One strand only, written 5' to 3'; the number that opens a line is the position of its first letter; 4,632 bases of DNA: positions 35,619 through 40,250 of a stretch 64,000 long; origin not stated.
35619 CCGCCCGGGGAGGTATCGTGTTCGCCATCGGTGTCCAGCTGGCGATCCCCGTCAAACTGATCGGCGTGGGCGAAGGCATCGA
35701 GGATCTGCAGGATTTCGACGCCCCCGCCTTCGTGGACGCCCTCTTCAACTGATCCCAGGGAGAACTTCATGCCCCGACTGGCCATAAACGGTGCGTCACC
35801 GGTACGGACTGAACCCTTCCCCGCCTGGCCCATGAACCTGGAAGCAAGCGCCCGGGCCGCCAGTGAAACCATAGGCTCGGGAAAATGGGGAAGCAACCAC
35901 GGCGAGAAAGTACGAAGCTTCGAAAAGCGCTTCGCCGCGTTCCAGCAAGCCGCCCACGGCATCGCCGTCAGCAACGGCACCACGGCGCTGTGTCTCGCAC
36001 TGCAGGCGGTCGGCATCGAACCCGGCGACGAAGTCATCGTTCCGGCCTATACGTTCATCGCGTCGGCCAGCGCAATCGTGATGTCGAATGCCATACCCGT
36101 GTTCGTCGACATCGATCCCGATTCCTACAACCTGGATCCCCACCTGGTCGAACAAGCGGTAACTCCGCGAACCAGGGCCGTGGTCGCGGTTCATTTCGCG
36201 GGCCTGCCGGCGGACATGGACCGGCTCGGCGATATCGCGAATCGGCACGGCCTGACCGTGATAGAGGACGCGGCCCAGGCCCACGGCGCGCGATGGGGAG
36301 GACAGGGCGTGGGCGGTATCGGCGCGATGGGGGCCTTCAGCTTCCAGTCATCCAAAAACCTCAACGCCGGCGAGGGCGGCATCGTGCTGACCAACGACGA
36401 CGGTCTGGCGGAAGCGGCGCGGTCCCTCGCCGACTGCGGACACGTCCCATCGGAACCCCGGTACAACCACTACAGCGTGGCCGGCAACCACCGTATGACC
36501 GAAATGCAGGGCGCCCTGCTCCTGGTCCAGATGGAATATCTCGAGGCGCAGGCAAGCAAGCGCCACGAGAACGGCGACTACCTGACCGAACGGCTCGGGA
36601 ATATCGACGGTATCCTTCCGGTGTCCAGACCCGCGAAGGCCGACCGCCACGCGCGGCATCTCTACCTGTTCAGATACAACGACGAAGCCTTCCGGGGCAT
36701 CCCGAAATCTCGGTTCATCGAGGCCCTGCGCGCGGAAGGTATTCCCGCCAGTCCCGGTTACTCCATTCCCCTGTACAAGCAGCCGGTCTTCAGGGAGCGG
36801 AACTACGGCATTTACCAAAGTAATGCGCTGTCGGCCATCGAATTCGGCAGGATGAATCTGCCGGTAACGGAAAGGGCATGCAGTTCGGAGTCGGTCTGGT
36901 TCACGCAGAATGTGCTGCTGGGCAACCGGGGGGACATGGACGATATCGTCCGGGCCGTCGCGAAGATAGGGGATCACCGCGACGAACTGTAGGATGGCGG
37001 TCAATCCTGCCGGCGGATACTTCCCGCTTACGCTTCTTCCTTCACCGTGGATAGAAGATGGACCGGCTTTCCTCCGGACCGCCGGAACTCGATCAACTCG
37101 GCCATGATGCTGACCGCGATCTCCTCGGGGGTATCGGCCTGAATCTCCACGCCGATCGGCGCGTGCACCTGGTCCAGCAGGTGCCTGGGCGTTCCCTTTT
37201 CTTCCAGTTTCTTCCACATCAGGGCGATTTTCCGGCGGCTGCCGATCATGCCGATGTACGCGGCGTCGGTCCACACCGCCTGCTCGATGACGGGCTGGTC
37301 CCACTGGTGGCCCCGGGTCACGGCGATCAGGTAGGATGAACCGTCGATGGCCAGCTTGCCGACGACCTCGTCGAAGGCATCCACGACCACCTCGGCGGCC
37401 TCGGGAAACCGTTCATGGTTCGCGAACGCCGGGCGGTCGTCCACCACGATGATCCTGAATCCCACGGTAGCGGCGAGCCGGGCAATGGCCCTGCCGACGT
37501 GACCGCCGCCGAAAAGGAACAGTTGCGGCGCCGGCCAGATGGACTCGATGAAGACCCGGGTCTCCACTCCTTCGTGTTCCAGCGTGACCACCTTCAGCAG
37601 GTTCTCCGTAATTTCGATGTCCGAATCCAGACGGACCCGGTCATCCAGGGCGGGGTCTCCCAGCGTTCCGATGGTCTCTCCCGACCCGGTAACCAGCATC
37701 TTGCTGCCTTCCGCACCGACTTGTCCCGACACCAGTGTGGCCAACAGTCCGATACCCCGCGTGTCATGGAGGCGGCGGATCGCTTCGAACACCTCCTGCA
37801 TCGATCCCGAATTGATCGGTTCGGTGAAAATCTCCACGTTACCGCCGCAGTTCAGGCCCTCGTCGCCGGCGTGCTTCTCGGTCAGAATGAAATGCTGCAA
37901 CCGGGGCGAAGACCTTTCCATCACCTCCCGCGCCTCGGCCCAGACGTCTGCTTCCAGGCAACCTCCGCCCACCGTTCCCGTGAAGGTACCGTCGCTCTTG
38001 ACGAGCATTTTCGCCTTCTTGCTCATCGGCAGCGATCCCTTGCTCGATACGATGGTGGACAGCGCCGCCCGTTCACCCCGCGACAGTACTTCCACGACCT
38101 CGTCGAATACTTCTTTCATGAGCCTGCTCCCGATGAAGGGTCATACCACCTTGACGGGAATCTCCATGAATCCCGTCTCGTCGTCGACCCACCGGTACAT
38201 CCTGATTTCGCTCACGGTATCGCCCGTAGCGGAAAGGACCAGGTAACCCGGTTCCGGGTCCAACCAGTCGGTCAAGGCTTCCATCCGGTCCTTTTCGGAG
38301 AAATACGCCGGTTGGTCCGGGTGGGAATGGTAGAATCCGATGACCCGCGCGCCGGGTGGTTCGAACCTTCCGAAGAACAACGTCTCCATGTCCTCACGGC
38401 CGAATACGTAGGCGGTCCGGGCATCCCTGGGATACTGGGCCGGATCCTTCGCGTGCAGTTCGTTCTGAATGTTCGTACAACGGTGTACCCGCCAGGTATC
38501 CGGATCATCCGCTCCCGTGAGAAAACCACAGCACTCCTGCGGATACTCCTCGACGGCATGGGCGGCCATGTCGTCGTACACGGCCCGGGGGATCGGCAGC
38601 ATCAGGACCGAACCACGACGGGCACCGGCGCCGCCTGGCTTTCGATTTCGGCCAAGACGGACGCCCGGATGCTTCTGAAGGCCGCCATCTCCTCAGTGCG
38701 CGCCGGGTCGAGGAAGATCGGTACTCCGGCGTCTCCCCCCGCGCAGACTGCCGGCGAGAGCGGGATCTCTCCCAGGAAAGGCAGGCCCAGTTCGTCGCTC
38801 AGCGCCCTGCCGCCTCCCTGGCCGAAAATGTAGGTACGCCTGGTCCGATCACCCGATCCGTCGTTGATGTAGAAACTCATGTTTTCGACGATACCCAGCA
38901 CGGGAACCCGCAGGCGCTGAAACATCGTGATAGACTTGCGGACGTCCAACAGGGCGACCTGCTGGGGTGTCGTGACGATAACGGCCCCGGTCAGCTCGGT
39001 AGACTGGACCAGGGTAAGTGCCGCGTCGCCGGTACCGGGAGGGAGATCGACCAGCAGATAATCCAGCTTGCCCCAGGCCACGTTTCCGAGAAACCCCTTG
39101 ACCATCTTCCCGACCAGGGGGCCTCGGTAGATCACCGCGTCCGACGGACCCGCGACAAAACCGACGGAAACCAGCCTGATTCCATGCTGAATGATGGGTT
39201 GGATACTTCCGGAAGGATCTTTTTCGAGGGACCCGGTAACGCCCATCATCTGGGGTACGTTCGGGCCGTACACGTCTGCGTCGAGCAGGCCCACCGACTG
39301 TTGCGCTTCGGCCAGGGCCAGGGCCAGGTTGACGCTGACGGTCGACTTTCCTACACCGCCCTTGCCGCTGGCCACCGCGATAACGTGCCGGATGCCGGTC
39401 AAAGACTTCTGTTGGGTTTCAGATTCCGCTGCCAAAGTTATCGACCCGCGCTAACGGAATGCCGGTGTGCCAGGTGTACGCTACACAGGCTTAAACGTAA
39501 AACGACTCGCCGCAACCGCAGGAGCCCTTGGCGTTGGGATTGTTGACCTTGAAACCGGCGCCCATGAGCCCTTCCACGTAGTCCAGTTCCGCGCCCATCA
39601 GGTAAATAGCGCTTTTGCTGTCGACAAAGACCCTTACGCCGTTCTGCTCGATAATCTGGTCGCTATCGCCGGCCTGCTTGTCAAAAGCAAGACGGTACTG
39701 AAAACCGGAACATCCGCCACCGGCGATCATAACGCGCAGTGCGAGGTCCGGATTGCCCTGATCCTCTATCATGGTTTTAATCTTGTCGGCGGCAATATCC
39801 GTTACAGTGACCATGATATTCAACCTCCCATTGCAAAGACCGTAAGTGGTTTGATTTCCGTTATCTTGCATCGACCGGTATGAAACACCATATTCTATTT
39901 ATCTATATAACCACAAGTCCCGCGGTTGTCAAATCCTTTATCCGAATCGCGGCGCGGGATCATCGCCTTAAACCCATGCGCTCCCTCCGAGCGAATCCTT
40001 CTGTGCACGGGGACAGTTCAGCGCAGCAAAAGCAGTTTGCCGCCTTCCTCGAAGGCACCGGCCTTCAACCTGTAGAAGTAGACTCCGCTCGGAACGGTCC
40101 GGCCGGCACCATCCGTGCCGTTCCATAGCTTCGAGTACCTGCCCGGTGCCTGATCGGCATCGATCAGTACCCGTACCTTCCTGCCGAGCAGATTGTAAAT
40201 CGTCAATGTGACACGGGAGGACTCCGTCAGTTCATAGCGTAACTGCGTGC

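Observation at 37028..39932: JAMM/MPN+ metalloprotease embedded in an Fe-S carrier / Moco-maturation operon (erpA-mrp-JAMM-xdhC)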

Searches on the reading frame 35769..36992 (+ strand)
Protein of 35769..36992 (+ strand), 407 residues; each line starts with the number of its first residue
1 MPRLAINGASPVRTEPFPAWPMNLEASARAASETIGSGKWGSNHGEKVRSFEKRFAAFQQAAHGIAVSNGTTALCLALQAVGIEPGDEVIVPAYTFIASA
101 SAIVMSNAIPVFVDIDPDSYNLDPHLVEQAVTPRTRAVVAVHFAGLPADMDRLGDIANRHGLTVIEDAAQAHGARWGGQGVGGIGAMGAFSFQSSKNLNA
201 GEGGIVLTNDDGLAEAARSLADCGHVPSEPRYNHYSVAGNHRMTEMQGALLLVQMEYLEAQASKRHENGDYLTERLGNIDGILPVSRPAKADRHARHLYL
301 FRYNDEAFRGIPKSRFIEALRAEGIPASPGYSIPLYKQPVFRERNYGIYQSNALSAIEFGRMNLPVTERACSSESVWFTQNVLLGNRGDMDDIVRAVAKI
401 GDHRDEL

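Call 29: search_protein_families(library=pfam, proteins=[window:35769-36992:+], max_evalue=0.001)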
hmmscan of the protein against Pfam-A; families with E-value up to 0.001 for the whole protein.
window:35769-36992:+ (407 aa): 5 families
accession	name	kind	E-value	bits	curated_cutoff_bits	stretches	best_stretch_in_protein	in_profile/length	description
PF01041.23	DegT_DnrJ_EryC1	-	2.6e-105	353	19.8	1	31-366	10-343/360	DegT/DnrJ/EryC1/StrS aminotransferase family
PF01212.27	Beta_elim_lyase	-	6.1e-08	32.8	27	1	45-285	31-274/288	Beta-eliminating lyase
PF00266.25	Aminotran_5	-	8.5e-08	32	21.5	1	40-291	37-307/371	Aminotransferase class-V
PF00155.27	Aminotran_1_2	-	3.6e-06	26.8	19.7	1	49-174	45-192/361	Aminotransferase class I and II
PF01053.26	Cys_Met_Meta_PP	-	0.00015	20.9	27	1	49-140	55-143/381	Cys/Met metabolism PLP-dependent enzyme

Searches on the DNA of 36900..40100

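Call 38: search_rna_families(source=window, start=36900, end=40100, threshold=evalue, max_evalue=1)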
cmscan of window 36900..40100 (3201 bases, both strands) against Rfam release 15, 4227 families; matches with E-value up to 1: 0.
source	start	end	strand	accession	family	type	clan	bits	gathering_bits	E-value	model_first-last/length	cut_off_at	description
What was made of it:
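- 39815..39903 (-): 5' leader of about 85 nt with conserved sequence blocks and a GGGAGG ribosome-binding site. No Rfam match (call 38).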

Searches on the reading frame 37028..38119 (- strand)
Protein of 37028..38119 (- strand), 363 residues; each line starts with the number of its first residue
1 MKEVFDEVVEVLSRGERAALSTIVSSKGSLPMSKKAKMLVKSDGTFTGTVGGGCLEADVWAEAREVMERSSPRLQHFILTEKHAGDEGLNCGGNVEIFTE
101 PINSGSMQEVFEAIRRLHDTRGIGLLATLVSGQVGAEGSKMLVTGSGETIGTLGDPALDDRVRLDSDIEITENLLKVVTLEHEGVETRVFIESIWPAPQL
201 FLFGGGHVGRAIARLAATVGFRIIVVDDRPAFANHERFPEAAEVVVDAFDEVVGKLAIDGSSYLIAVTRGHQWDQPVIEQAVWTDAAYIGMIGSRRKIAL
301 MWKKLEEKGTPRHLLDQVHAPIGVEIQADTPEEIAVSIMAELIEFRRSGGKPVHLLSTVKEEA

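Call 3: search_protein_families(library=pfam, proteins=[window:37028-38119:-], max_evalue=0.01)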
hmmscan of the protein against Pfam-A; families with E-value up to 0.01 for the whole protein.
window:37028-38119:- (363 aa): 3 families
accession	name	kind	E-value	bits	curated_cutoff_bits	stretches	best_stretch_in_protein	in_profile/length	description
PF13478.12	XdhC_C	-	4.5e-44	150.4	29.7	1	200-342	1-125/125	XdhC Rossmann domain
PF02625.21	XdhC_CoxI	-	8.4e-25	86.9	24.3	2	12-77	2-67/68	XdhC and CoxI family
PF02826.25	2-Hacid_dh_C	-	0.0089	15.9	25.1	0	201-234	40-73/178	D-isomer specific 2-hydroxyacid dehydrogenase, NAD binding domain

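Call 4: search_protein_families(library=ncbifam, proteins=[window:37028-38119:-], max_evalue=0.01)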
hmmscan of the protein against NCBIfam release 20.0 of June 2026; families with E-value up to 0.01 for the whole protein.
window:37028-38119:- (363 aa): 2 families
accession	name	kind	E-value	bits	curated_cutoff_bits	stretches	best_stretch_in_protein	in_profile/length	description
NF045664.1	XdhC_rel_AOR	equivalog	2.4e-99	332.9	350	1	5-347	2-345/346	XdhC family aldehyde oxidoreductase maturation factor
TIGR02964.1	xanthine_xdhC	equivalog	8e-43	146.8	161.6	1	20-343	2-246/246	xanthine dehydrogenase accessory protein XdhC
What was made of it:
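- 37028..38119 (-): xdhC: XdhC/CoxF-family molybdenum-cofactor chaperone, 363 aa. NCBIfam XdhC_rel_AOR 332.9 bits, just under the 350 cutoff (calls 3, 4).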

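Call 21: find_homologous_proteins(query=window:37031-38119:-, max_evalue=1e-10)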
Query window:37031-38119:- (363 aa): 6577 proteins with E <= 1e-10 among 8000 candidates; the best 120 are listed.
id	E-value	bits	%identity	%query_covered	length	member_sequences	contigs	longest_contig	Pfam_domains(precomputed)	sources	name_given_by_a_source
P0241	3.7e-219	745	92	100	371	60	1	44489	PF02625.22,PF13478.13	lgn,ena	-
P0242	1.8e-213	726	91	99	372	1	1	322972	PF02625.22,PF13478.13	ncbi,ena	-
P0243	4.8e-210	715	88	99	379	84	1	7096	PF02625.22,PF13478.13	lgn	-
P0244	4.3e-208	709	87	100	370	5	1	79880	PF02625.22,PF13478.13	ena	-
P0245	1.2e-205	701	87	100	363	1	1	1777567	PF02625.22,PF13478.13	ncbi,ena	-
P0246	2.4e-200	683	84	100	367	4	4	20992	PF02625.22,PF13478.13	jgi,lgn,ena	-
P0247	6.6e-197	672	83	99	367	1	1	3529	PF02625.22,PF13478.13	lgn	-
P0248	6.8e-174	596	73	100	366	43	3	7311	PF02625.22,PF13478.13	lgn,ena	-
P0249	7.1e-173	593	73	98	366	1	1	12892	PF02625.22,PF13478.13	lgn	-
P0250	2.1e-172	591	74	98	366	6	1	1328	PF02625.22,PF13478.13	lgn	-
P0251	3.6e-172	590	74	99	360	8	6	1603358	PF02625.22,PF13478.13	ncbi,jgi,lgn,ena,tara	tara:strand:- start:26272 stop:27354 length:1083 start_codon:yes stop_codon:yes gene_type:complete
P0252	3.6e-166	571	71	98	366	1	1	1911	PF02625.22,PF13478.13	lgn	-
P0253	3.4e-164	564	70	99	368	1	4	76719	PF02625.22,PF13478.13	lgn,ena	-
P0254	9.7e-163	559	69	99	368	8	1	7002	PF02625.22,PF13478.13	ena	-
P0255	2.4e-162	558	69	98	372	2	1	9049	PF02625.22,PF13478.13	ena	-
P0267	3.6e-137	475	64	99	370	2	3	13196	PF02625.22,PF13478.13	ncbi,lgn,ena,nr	ncbi:MAG: XdhC/CoxI family protein [Candidatus Latescibacteria bacterium]|nr:XdhC/CoxI family protei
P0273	2.1e-132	460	61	98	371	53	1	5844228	PF02625.22,PF13478.13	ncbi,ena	-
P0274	3.3e-132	459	64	97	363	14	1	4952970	PF02625.22,PF13478.13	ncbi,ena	-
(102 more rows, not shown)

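Call 22: find_encoding_contigs(protein=P0251, flank=6000, max_places=1)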
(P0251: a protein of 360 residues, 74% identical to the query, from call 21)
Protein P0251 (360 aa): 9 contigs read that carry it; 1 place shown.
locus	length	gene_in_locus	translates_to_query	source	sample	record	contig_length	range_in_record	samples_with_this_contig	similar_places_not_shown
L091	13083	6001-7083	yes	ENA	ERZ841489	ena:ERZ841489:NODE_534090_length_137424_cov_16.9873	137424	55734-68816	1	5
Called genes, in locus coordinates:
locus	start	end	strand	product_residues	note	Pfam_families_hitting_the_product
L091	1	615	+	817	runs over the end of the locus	PF18072:FGAR-AT_linker, PF00586:AIRS, PF02769:AIRS_C, PF00586:AIRS, PF02769:AIRS_C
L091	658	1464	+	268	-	PF13507:GATase_5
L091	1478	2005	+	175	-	PF13491:FtsK_4TM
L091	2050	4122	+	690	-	PF00082:Peptidase_S8, PF13860:FlgD_ig (weak)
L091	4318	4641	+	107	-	PF01521:Fe-S_biosyn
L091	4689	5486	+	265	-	PF10609:ParA, PF01656:CbiA, PF13614:AAA_31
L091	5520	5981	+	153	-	PF14464:Prok-JAB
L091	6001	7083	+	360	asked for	PF02625:XdhC_CoxI, PF13478:XdhC_C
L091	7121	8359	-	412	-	PF00155:Aminotran_1_2 (weak), PF01041:DegT_DnrJ_EryC1, PF01212:Beta_elim_lyase (weak)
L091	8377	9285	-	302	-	PF02881:SRP54_N, PF13191:AAA_16 (weak), PF06414:Zeta_toxin, PF13604:AAA_30, PF00448:SRP54, PF01656:CbiA (weak), PF13401:AAA_22 (weak), PF13671:AAA_33 (weak), +1 more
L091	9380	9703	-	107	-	PF00085:Thioredoxin, PF00578:AhpC-TSA (weak), PF13098:Thioredoxin_2, PF13905:Thioredoxin_8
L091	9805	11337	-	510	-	PF00072:Response_reg, PF00158:Sigma54_activat, PF14532:Sigma54_activ_2, PF07728:AAA_5 (weak), PF25601:AAA_lid_14, PF02954:HTH_8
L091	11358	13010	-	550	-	PF00072:Response_reg, PF00158:Sigma54_activat, PF14532:Sigma54_activ_2, PF07728:AAA_5, PF25601:AAA_lid_14, PF02954:HTH_8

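Call 23: find_encoding_contigs(protein=P0274, flank=6000, max_places=1)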
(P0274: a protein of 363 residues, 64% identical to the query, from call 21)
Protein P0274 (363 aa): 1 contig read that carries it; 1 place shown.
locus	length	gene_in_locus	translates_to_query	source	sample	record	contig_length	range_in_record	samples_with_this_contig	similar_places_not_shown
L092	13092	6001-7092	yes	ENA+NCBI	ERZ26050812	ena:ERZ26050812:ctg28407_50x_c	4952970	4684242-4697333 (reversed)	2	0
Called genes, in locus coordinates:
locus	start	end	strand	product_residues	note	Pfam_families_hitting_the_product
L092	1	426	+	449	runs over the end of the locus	PF00805:Pentapeptide, PF08867:FRG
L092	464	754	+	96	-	PF02604:PhdYeFM_antitox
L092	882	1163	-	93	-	-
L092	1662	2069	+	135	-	PF00293:NUDIX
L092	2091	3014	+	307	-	PF05496:RuvB_N (faint), PF00004:AAA, PF07726:AAA_3 (faint), PF07728:AAA_5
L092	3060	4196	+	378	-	PF05762:VWA_CoxE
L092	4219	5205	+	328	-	PF01555:N6_N4_Mtase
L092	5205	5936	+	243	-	-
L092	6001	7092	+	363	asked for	PF02625:XdhC_CoxI, PF13478:XdhC_C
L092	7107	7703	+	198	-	PF05685:Uma2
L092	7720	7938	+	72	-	-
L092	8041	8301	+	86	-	-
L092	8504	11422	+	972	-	PF13620:CarboxypepD_reg, PF13715:CarbopepD_reg_2, PF25183:OMP_b-brl_4, PF00593:TonB_dep_Rec_b-barrel, PF14905:OMP_b-brl_3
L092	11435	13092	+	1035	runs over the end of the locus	-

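Call 24: find_encoding_contigs(protein=P0273, flank=6000, max_places=1)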
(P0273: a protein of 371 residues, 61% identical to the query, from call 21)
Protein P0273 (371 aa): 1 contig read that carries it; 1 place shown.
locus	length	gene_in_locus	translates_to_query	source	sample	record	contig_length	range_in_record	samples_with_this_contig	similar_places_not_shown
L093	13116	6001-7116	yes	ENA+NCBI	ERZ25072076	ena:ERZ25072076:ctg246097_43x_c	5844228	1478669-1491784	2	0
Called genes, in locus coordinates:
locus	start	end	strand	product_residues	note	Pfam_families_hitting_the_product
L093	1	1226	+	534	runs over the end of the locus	PF00528:BPD_transp_1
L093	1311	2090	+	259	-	PF00005:ABC_tran, PF02463:SMC_N (faint), PF13304:AAA_21 (faint)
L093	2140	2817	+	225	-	PF01895:PhoU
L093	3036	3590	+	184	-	PF14803:Zn_ribbon_Nudix (weak), PF00293:NUDIX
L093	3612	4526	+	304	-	PF05496:RuvB_N (faint), PF00004:AAA, PF07726:AAA_3 (faint), PF07728:AAA_5, PF13401:AAA_22 (weak)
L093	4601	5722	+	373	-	PF05762:VWA_CoxE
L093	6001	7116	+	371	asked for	PF02625:XdhC_CoxI, PF13478:XdhC_C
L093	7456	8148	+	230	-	PF04012:PspA_IM30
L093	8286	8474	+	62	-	-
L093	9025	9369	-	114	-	PF15781:ParE-like_toxin (weak)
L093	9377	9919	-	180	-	-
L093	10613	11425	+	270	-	PF05721:PhyH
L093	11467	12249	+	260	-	PF05721:PhyH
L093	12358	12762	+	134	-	-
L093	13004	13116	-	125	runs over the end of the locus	PF01850:PIN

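Call 39: find_encoding_contigs(protein=P0267, flank=7000, max_places=2)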
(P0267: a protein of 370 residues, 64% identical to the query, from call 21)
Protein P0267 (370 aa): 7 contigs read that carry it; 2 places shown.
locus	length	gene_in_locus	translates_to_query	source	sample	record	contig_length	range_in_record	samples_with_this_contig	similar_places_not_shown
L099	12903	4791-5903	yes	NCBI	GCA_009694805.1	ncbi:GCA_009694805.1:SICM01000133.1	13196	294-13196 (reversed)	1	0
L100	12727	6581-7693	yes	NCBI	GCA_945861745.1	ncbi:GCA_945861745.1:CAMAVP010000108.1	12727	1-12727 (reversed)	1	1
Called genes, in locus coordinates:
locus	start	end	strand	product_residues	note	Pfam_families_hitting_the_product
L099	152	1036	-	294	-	PF05721:PhyH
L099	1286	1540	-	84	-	-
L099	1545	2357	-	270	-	PF13228:DUF4037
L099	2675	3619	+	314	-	PF05496:RuvB_N (faint), PF00004:AAA, PF07726:AAA_3 (faint), PF07728:AAA_5, PF13401:AAA_22 (faint)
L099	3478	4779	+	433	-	PF05762:VWA_CoxE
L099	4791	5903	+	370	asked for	PF02625:XdhC_CoxI, PF13478:XdhC_C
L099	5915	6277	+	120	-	-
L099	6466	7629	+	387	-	-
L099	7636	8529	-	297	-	PF01370:Epimerase, PF08338:DUF1731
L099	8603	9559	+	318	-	PF00849:PseudoU_synth_2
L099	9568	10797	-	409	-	PF06224:AlkZ-like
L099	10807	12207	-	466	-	PF04734:Ceramidase_alk (faint)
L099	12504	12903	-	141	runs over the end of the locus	-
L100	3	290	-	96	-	?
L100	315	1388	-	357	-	PF01408:GFO_IDH_MocA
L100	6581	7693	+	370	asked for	PF02625:XdhC_CoxI, PF13478:XdhC_C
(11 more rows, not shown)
